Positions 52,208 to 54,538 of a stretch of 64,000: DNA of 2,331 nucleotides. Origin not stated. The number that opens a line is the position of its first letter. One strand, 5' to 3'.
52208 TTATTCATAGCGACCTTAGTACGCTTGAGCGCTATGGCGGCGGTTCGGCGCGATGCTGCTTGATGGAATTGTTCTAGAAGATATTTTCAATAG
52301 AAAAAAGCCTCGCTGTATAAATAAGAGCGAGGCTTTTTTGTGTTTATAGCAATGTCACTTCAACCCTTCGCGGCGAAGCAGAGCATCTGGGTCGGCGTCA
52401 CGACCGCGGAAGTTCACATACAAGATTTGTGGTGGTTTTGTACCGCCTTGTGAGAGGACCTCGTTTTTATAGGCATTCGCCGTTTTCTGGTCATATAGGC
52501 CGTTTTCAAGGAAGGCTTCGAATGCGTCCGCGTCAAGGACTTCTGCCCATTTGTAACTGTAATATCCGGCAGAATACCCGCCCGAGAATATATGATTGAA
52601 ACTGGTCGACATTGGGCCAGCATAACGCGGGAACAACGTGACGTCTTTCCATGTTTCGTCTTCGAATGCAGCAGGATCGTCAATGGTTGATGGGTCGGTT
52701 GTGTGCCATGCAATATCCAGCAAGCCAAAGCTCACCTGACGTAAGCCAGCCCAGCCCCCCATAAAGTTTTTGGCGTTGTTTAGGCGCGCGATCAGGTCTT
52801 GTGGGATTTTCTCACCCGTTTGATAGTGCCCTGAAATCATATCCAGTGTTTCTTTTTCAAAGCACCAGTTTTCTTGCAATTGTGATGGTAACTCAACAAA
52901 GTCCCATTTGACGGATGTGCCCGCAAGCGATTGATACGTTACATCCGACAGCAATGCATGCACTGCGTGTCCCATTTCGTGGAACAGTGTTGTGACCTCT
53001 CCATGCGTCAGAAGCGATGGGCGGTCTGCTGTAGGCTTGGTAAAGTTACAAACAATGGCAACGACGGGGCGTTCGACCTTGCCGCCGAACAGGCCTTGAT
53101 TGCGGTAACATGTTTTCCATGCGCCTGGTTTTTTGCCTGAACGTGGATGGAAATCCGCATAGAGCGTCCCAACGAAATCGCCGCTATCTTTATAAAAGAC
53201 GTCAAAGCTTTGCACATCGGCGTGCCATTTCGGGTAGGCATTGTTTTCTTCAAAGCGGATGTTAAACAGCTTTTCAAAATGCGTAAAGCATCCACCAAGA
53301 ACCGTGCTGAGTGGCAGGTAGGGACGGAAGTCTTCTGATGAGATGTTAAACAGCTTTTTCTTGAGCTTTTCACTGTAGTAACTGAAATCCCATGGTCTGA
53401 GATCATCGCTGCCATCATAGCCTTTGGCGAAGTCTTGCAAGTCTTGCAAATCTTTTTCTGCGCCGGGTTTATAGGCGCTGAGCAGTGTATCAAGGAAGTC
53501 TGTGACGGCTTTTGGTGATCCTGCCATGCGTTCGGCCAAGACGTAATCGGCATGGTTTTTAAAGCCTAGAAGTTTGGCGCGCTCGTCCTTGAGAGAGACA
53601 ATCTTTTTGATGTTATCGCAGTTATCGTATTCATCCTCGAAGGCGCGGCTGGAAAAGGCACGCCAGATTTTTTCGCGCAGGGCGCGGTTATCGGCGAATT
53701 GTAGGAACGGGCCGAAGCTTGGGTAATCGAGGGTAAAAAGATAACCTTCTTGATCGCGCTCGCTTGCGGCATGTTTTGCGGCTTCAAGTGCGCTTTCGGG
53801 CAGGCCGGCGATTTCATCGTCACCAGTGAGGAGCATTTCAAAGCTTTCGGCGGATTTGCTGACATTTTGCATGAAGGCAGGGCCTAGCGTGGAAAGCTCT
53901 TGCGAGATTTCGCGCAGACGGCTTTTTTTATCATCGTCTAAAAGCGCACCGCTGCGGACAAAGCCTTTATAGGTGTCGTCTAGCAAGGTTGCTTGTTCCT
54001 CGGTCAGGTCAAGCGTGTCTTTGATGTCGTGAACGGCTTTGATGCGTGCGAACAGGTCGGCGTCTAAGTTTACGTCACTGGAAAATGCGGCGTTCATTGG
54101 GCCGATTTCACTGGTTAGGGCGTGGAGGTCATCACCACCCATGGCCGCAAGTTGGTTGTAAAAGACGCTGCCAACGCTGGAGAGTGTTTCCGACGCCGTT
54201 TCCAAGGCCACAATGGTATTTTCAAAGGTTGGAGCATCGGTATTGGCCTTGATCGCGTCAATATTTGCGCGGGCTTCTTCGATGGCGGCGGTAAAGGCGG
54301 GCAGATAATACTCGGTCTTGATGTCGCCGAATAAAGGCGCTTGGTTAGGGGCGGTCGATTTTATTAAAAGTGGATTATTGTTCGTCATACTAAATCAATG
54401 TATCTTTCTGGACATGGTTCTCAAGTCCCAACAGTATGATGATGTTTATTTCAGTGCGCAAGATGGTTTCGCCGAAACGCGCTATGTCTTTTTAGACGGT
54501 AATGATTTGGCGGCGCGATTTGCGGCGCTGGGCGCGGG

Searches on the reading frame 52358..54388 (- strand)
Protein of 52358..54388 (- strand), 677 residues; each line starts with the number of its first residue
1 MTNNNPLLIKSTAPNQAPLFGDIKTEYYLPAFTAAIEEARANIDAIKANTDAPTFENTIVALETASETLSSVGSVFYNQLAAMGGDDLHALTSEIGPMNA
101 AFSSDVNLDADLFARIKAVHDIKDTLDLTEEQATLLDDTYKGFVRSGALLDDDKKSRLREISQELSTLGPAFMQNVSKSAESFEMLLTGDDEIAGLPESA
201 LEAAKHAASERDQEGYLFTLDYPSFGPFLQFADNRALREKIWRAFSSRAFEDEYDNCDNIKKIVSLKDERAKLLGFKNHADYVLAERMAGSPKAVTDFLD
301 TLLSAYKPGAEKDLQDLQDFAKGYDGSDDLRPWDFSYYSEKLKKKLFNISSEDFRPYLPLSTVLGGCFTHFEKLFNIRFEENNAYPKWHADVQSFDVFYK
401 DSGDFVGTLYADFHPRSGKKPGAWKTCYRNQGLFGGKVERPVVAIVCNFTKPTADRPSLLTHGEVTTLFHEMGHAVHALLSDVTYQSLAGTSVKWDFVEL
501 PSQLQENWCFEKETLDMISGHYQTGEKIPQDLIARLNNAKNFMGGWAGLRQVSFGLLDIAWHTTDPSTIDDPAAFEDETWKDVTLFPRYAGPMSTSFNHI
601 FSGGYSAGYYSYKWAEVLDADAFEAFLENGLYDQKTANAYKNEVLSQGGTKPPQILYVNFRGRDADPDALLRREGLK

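Call 58: search_protein_families(library=pfam, proteins=[window:52358-54388:-], max_evalue=0.00001)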
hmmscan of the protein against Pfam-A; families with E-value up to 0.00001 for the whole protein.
window:52358-54388:- (677 aa): 1 family
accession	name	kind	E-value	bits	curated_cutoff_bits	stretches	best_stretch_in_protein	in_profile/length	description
PF01432.26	Peptidase_M3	-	2.2e-131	439.8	27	1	230-673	3-454/457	Peptidase family M3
